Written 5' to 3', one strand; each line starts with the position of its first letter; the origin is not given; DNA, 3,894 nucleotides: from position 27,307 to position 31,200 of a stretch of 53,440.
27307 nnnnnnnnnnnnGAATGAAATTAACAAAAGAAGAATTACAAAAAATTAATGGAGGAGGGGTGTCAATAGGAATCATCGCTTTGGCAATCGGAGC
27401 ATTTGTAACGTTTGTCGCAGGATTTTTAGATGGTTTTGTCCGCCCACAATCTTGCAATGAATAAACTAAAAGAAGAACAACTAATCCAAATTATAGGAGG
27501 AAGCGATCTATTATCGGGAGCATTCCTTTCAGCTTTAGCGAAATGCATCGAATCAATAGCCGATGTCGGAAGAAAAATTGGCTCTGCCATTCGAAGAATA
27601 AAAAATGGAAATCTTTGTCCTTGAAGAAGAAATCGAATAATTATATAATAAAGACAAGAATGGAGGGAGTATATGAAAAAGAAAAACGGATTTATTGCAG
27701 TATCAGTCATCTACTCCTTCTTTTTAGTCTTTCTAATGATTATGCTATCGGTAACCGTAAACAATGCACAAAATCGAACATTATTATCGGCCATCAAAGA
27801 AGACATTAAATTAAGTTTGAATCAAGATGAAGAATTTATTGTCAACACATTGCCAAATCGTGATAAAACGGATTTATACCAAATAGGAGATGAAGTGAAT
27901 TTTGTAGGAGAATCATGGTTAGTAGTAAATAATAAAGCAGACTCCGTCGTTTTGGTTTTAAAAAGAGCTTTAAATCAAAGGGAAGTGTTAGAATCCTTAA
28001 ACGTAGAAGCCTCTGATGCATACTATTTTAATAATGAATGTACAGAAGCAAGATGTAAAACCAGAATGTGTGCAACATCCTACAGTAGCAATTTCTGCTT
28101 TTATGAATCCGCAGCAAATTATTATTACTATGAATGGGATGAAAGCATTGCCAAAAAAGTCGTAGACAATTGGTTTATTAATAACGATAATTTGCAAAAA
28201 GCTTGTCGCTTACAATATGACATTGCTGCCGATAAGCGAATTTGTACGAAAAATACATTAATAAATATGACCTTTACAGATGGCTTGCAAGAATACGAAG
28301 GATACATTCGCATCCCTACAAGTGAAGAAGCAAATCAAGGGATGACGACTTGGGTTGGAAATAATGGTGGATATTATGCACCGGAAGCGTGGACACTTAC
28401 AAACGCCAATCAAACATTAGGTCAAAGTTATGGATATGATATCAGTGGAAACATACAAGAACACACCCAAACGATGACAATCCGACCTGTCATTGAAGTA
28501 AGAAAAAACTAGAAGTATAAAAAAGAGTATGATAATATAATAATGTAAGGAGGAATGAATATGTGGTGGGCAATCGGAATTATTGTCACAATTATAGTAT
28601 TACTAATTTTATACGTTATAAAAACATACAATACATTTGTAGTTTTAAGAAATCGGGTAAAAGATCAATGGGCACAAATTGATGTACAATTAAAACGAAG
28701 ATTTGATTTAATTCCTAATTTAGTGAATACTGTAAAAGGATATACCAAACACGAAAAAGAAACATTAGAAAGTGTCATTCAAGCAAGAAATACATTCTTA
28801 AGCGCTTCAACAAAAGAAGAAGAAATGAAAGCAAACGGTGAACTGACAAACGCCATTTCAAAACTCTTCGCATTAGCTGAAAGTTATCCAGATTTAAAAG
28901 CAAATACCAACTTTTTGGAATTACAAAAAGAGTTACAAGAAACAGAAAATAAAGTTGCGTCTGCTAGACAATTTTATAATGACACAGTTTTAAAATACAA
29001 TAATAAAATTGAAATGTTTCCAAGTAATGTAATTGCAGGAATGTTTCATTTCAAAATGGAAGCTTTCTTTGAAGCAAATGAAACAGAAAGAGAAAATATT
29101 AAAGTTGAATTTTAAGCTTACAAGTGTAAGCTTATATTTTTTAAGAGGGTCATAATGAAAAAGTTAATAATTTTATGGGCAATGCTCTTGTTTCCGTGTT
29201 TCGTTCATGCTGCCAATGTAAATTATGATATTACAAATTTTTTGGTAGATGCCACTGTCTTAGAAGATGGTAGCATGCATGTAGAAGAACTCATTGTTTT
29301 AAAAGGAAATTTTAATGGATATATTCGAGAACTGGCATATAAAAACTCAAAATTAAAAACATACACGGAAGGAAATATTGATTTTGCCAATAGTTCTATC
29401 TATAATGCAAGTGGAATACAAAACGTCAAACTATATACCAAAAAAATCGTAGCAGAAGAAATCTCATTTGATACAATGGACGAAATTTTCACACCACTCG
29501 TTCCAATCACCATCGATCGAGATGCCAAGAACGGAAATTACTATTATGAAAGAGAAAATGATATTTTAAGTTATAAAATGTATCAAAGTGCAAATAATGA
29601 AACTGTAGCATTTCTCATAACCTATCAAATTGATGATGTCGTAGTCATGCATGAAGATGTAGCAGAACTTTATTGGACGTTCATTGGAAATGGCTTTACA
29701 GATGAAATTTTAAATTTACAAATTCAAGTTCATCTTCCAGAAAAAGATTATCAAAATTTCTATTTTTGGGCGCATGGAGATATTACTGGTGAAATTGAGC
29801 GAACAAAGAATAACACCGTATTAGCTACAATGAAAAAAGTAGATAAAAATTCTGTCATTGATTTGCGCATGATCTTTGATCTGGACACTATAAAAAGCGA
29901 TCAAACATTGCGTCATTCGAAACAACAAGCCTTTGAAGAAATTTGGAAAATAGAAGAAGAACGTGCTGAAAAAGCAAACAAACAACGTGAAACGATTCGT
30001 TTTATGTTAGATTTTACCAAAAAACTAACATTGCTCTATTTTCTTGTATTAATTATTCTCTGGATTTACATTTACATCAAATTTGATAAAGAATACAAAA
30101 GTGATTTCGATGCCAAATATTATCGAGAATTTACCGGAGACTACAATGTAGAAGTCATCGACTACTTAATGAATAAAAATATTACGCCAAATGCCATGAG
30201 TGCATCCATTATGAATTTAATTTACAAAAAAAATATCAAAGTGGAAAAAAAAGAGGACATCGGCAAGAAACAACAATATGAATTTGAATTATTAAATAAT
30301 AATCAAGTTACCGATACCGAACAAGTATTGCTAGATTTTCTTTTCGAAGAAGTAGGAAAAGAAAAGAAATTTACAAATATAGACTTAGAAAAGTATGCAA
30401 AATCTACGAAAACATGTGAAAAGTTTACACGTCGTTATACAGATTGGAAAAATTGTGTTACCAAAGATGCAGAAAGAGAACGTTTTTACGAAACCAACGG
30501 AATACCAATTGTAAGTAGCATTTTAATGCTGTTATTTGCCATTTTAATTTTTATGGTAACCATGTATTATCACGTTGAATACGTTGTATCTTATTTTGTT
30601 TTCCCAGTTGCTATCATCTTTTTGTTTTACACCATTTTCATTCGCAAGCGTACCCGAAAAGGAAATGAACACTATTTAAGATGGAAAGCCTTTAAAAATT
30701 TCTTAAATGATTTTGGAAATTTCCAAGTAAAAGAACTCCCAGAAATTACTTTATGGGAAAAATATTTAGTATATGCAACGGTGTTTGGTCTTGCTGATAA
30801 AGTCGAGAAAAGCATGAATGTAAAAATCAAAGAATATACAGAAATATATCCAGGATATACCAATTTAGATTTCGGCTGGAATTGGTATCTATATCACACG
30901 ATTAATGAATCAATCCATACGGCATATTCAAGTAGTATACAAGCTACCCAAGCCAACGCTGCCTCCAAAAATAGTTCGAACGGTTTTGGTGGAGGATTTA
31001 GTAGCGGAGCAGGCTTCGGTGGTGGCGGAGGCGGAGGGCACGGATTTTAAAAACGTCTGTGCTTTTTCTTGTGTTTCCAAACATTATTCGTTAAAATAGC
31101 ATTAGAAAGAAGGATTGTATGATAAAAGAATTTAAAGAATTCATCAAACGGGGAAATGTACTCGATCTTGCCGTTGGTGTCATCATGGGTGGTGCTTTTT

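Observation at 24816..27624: Two unannotated, overlapping double-glycine-leader peptide genes behind a C39-ABC exporter: a candidate two-peptide bacteriocin with a minimal locus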

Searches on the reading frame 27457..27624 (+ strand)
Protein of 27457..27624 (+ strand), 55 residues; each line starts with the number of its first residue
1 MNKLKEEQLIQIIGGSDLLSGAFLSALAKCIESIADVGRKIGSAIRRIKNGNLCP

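Call 3: search_protein_families(library=pfam, proteins=[window:27457-27624:+], max_evalue=1)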
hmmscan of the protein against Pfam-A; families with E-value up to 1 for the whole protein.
window:27457-27624:+ (55 aa): 2 families
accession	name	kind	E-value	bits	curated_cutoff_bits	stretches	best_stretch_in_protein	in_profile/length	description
PF03047.20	ComC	-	0.14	12.4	20.4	1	4-16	13-25/31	COMC family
PF08599.15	Nbs1_C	-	0.16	12.5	25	1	7-19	15-27/64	DNA damage repair protein Nbs1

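Call 4: search_protein_families(library=ncbifam, proteins=[window:27457-27624:+], max_evalue=1)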
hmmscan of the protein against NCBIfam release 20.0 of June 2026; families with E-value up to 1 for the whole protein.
window:27457-27624:+ (55 aa): 1 family
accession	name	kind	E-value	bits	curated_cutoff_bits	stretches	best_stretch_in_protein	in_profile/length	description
NF033383.2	induct_EntF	subfamily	2.3e-05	24.6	35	1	2-33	3-35/40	EntF family bacteriocin induction factor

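Call 9: find_homologous_proteins(query=window:27457-27624:+, max_evalue=10)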
Query window:27457-27624:+: no candidate shares three 5-residue words with the query. No homologue found.

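Call 19: search_protein_families(library=padloc, proteins=[window:27457-27624:+], max_evalue=0.1)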
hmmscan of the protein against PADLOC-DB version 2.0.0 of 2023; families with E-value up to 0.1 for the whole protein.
window:27457-27624:+ (55 aa): 0 families

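Call 25: search_protein_representatives(protein=window:27457-27621:+)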
Query: 55 residues. Proteins with E-value up to 0.001 (for the whole library): 78; up to 1e-10: 1; up to 1e-30: 0. The best 78 are listed.
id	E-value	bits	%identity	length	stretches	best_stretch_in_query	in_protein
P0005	4.0e-11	58.5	52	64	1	1-54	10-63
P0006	3.7e-09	52.4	49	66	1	3-55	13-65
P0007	5.4e-08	48.8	51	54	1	4-55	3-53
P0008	1.0e-07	47.9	49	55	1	2-54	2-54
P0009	1.3e-07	47.6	47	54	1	3-55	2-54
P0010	2.1e-07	46.9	47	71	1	2-54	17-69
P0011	2.9e-07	46.5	47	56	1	1-55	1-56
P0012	3.3e-07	46.3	50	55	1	4-55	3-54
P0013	3.5e-07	46.2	43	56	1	2-55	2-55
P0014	4.6e-07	45.9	52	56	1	1-55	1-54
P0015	1.0e-06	44.8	49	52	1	2-54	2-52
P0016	1.4e-06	44.3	44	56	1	1-54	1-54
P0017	1.9e-06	44.0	44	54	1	5-54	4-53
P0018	2.3e-06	43.7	41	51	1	6-54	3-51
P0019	2.5e-06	43.6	44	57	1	1-55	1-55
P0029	1.6e-05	41.0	38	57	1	1-55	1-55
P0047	1.1e-04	38.4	38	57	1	1-55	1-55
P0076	8.3e-04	35.7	49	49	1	1-48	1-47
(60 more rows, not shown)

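Call 28: search_protein_families(library=ncbifam, alignment_id=A1, max_evalue=0.01)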
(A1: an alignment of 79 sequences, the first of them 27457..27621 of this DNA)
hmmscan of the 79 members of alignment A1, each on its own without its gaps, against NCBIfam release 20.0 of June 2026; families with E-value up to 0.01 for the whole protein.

A. member 1, window:27457-27621:+ (55 aa): 1 family
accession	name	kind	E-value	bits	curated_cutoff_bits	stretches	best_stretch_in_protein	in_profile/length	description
NF033383.2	induct_EntF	subfamily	2.3e-05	24.6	35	1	2-33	3-35/40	EntF family bacteriocin induction factor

B. families by the number of members that match (of 79 scanned): 10 families
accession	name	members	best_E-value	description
TIGR03949.1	bact_IIb_cerein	9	0.00018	class IIb bacteriocin, lactobin A/cerein 7B family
NF038034.1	lactGbeta_entB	7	0.00027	lactococcin G-beta/enterocin 1071B family bacteriocin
TIGR01847.1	bacteriocin_sig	7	0.00037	bacteriocin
NF038035.1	lactGalph_entA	5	0.00016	lactococcin G-alpha/enterocin 1071A family bacteriocin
NF009381.0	PRK12740.1-5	3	0.0034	elongation factor G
NF033383.2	induct_EntF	1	2.3e-05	EntF family bacteriocin induction factor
NF058620.1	EFG2_Bacteroid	1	0.0018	elongation factor G2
NF046113.1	BLP_Lacticasei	1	0.0053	bacteriocin-like peptide, LSEI_2386 family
TIGR04149.1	GG_sam_targ_CFB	1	0.0086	TIGR04149 family rSAM-modified RiPP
NF004983.0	PRK06366.1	1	0.01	acetyl-CoA C-acetyltransferase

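Call 29: search_protein_families(library=pfam, alignment_id=A1, max_evalue=0.01)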
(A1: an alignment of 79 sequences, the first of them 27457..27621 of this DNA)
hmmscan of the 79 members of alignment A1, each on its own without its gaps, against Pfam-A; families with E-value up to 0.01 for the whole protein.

A. member 1, window:27457-27621:+ (55 aa): 0 families

B. families by the number of members that match (of 79 scanned): 3 families
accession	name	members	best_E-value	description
PF10439.15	Bacteriocin_IIc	4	0.0005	Bacteriocin class II with double-glycine leader peptide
PF11632.14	LcnG-beta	1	6.4e-05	Lactococcin G-beta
PF03047.20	ComC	1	0.0096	COMC family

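Call 30: find_encoding_contigs(protein=P0005, flank=8000)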
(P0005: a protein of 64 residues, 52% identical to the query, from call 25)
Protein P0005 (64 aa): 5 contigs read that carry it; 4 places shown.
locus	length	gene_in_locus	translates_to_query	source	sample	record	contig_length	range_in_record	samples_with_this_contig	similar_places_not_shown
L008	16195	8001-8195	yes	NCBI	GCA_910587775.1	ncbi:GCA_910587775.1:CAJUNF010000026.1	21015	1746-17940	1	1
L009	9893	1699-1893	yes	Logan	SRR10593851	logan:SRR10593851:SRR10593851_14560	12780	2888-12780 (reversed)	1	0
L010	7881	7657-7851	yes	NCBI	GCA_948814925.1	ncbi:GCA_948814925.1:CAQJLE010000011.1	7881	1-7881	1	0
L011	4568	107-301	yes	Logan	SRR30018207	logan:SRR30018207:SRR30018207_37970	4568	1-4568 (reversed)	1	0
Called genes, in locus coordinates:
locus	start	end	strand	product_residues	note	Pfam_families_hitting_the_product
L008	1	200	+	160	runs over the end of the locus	PF02620:YceD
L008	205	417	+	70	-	PF01783:Ribosomal_L32p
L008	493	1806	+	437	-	PF21799:MurD-like_N, PF08245:Mur_ligase_M, PF02875:Mur_ligase_C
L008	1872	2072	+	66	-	-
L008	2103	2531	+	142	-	-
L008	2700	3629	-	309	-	PF10646:Germane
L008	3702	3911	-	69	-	PF00196:GerE, PF04545:Sigma70_r4 (weak), PF08281:Sigma70_r4_2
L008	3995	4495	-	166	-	PF12685:SpoIIIAH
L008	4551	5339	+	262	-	PF06541:ABC_trans_CmpB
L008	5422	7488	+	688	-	PF03412:Peptidase_C39, PF00664:ABC_membrane, PF00005:ABC_tran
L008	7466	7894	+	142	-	-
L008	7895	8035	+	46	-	-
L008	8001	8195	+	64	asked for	-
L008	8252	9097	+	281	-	-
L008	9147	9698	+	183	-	PF04011:LemA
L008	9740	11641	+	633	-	PF09972:DUF2207, PF20990:DUF2207_C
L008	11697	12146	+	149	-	PF01741:MscL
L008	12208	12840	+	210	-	PF01863:YgjP-like, PF10263:SprT-like (weak)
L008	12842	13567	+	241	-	PF22435:MRM3-like_sub_bind, PF08032:SpoU_sub_bind (faint), PF00588:SpoU_methylase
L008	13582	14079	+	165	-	PF01782:RimM, PF24986:PRC_RimM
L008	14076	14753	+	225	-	PF01746:tRNA_m1G_MT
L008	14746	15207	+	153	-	-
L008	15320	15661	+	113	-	PF01245:Ribosomal_L19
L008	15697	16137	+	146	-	-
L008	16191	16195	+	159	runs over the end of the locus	PF10502:Peptidase_S26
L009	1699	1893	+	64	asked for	-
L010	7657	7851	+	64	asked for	-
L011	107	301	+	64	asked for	-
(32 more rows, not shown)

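Call 35: find_encoding_contigs(protein=P0006, flank=6000, max_places=3)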
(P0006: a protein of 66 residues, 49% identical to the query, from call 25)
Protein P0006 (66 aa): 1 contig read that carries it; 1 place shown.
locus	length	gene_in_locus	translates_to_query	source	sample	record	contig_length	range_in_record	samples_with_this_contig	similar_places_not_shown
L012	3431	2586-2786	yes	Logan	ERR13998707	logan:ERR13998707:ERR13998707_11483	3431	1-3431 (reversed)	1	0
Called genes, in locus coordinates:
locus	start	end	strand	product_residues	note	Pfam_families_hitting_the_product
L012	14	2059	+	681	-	PF03412:Peptidase_C39, PF00664:ABC_membrane, PF00005:ABC_tran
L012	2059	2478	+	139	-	-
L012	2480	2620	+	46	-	-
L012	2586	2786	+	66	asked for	-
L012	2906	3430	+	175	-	?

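Call 36: find_encoding_contigs(protein=P0007, flank=6000, max_places=3)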
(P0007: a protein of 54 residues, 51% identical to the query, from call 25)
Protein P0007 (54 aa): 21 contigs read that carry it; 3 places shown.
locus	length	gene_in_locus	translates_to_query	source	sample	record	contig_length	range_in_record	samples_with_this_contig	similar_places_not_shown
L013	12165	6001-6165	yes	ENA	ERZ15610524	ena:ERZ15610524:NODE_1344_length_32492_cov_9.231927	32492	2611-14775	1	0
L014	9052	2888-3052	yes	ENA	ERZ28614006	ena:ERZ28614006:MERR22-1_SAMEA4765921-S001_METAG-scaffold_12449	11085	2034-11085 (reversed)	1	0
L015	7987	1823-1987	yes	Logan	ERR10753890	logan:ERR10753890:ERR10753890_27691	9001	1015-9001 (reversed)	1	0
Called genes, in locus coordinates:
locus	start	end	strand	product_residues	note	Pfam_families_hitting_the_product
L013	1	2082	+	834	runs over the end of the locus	PF00521:DNA_topoisoIV, PF03989:DNA_gyraseA_C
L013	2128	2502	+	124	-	PF14071:YlbD_coat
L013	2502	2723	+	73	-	PF14003:YlbE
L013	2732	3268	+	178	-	PF03602:Cons_hypoth95, PF02086:MethyltransfD12 (faint), PF13847:Methyltransf_31 (faint)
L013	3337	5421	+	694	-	PF03412:Peptidase_C39, PF13529:Peptidase_C39_2 (weak), PF00664:ABC_membrane, PF00005:ABC_tran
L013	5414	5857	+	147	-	-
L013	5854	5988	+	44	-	-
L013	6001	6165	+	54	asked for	-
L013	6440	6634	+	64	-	PF01165:Ribosomal_S21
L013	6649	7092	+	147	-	PF09424:YqeY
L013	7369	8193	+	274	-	-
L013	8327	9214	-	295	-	PF00126:HTH_1, PF03466:LysR_substrate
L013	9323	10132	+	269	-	PF13328:HD_4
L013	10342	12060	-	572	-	PF00664:ABC_membrane, PF00005:ABC_tran, PF09818:ABC_ATPase (faint), PF02463:SMC_N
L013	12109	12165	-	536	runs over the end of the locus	PF00664:ABC_membrane, PF00005:ABC_tran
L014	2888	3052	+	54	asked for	-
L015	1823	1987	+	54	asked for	-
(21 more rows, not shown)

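Call 37: find_encoding_contigs(protein=P0009, flank=6000, max_places=3)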
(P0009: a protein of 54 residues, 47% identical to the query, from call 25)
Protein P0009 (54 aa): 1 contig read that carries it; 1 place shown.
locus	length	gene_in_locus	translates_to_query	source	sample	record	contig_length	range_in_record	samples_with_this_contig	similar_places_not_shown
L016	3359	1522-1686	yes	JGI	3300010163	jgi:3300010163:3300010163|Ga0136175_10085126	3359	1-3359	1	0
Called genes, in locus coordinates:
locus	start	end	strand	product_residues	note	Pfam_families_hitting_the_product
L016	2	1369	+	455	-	?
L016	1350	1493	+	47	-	-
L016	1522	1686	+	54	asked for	-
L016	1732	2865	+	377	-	PF01743:PolyA_pol, PF12627:PolyA_pol_RNAbd (weak), PF13735:tRNA_NucTran2_2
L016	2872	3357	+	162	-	?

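Call 41: find_related_loci(query=A2, collection=metagenome_contigs, flank=6000)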
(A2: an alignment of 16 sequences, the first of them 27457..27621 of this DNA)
Query A2 (55 aa) in metagenome_contigs; peptide patterns used: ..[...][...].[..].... (x = any residue, [..] = any of these).
218 stretches matched a pattern; 116 encode a relative of the query (tblastn E <= 1e-3); the best 80 are kept; 80 distinct loci.
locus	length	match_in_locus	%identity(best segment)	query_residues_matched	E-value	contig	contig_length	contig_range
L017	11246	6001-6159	49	1-55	3e-14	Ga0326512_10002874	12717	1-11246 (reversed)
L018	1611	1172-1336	47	1-55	5e-14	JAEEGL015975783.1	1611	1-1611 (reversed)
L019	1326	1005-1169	44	1-55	2e-13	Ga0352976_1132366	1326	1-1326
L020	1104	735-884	47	3-55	2e-13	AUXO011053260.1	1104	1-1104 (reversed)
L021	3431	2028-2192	49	1-55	2e-13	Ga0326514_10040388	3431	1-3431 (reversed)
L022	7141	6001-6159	50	2-55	2e-13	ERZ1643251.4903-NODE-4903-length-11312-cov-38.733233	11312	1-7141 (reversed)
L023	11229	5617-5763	55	4-54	3e-13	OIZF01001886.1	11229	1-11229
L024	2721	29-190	53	1-55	5e-13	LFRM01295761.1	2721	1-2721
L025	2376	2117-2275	49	1-55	4e-13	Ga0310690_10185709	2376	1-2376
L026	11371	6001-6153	50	4-55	4e-13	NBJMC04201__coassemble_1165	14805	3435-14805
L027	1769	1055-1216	49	1-55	5e-13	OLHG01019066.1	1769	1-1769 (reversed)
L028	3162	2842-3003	47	1-55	7e-13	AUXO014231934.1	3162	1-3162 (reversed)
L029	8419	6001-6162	47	1-55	7e-13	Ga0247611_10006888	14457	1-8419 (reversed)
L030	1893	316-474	45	1-55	9e-13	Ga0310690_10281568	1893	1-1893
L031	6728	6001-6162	47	1-55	7e-13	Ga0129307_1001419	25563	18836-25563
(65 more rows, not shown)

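Call 78: predict_structure(alignment_id=A1)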
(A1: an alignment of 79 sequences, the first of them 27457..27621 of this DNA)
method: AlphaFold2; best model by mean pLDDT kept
length: 55 residues; sequences in the alignment: 79
mean_pLDDT: 83.8   pTM: 0.48
mean pLDDT of the five models: 83.8, 81.5, 80.1, 78.8, 78.2
residues with pLDDT >= 90: 24; 70-90: 20; 50-70: 11; < 50: 0
segments of 3 or more residues with pLDDT < 50: none
pLDDT, mean of each block of 10 residues (from residue 1): 76 66 92 98 92 72
secondary structure, 60 per line:
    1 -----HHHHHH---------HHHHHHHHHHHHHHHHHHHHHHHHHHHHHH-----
elements in order: H6-11 H21-50

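Call 80: find_encoding_contigs(protein=P0029, flank=4000, max_places=2)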
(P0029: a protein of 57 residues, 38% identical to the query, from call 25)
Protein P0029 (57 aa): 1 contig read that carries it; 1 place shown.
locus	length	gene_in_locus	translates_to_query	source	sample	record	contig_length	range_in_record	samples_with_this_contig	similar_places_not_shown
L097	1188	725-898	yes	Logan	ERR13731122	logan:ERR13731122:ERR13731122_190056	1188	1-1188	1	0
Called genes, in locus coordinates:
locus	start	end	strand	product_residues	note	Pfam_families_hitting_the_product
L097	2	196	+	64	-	?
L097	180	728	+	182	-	-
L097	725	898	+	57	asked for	-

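Call 81: find_encoding_contigs(protein=P0047, flank=4000, max_places=2)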
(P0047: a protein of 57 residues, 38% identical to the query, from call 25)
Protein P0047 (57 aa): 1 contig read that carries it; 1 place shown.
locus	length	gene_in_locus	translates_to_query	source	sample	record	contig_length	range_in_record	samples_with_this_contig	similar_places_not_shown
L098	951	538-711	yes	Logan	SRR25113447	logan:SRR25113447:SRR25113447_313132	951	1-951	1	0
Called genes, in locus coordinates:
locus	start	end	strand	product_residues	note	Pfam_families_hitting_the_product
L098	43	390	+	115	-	-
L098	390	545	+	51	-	-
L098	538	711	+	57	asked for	-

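Call 82: find_encoding_contigs(protein=P0076, flank=4000, max_places=2)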
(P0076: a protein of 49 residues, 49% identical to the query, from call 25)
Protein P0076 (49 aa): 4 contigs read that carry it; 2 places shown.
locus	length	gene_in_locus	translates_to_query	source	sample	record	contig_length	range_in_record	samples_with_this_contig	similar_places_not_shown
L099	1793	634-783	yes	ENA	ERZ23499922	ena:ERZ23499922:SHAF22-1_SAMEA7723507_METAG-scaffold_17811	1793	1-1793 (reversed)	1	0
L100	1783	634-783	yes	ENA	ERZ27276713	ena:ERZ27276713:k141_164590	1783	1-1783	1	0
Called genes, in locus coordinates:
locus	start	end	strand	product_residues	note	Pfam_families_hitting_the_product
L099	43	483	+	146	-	-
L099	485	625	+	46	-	-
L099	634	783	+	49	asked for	-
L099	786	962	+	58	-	-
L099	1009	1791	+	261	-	?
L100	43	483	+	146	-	-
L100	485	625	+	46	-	-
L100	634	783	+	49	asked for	-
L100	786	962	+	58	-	-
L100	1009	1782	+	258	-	?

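Call 86: search_dna_similar(query=window:27457-27621:+, collection=plasmids, mode=protein, max_evalue=0.01, max_rows=15)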
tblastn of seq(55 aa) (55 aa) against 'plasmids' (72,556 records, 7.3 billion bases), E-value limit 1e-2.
No match.

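Call 87: find_related_loci(query=A2, collection=viral_contigs, flank=5000)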
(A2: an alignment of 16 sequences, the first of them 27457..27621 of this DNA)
Query A2 (55 aa) in viral_contigs; peptide patterns used: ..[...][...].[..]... (x = any residue, [..] = any of these).
19 stretches matched a pattern, but none encodes a relative of the query by tblastn (E <= 1e-3).

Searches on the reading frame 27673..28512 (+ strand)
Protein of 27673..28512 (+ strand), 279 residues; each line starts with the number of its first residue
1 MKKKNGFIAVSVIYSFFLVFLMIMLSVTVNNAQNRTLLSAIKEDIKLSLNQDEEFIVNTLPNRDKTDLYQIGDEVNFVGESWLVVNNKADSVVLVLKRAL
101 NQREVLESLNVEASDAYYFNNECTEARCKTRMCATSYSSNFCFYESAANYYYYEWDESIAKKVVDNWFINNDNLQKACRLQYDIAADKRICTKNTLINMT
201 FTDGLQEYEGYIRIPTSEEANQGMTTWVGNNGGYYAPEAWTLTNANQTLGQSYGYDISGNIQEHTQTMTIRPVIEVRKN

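Call 3: search_protein_families(library=pfam, proteins=[window:27673-28512:+], max_evalue=1)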
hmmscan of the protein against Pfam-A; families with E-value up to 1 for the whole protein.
window:27673-28512:+ (279 aa): 2 families
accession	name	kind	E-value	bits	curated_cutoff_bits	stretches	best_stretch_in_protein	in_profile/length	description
PF16492.10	Cadherin_C_2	-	0.077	14.1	31.5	0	8-44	8-44/85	Cadherin cytoplasmic C-terminal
PF12562.13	Pox_I6_C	-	0.084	13.2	23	1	187-202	15-30/37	Poxvirus telomere-binding protein I6, C-terminal domain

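Call 4: search_protein_families(library=ncbifam, proteins=[window:27673-28512:+], max_evalue=1)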
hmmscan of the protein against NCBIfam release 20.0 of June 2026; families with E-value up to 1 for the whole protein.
window:27673-28512:+ (279 aa): 1 family
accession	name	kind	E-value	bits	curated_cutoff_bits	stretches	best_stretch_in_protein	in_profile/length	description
TIGR00474.1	selA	equivalog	0.13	11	267.9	1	80-107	138-165/455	L-seryl-tRNA(Sec) selenium transferase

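Call 19: search_protein_families(library=padloc, proteins=[window:27673-28512:+], max_evalue=0.1)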
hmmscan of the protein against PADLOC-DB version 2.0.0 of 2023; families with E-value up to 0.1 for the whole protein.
window:27673-28512:+ (279 aa): 0 families

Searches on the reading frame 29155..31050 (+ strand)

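Call 3: search_protein_families(library=pfam, proteins=[window:29155-31050:+], max_evalue=1)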
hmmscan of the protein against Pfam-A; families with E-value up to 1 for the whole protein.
window:29155-31050:+ (631 aa): 5 families
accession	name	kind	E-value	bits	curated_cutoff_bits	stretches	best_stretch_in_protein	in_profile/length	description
PF20990.2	DUF2207_C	-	2.8e-47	162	33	1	319-554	1-247/247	Predicted membrane protein (DUF2207) C-terminal domain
PF09972.14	DUF2207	-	1e-21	78.4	24.4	1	25-241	1-172/172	Predicted membrane protein (DUF2207) N-terminal domain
PF00951.23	Arteri_Gl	-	0.023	15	24.9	1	455-519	61-128/179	Arterivirus GL envelope glycoprotein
PF20237.3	DUF6594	-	0.16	12.3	30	1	398-495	115-211/238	Family of unknown function (DUF6594)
PF15636.11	Tox-GHH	-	0.19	12.2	25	1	251-277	6-32/78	GHH signature containing HNH/Endo VII superfamily nuclease toxin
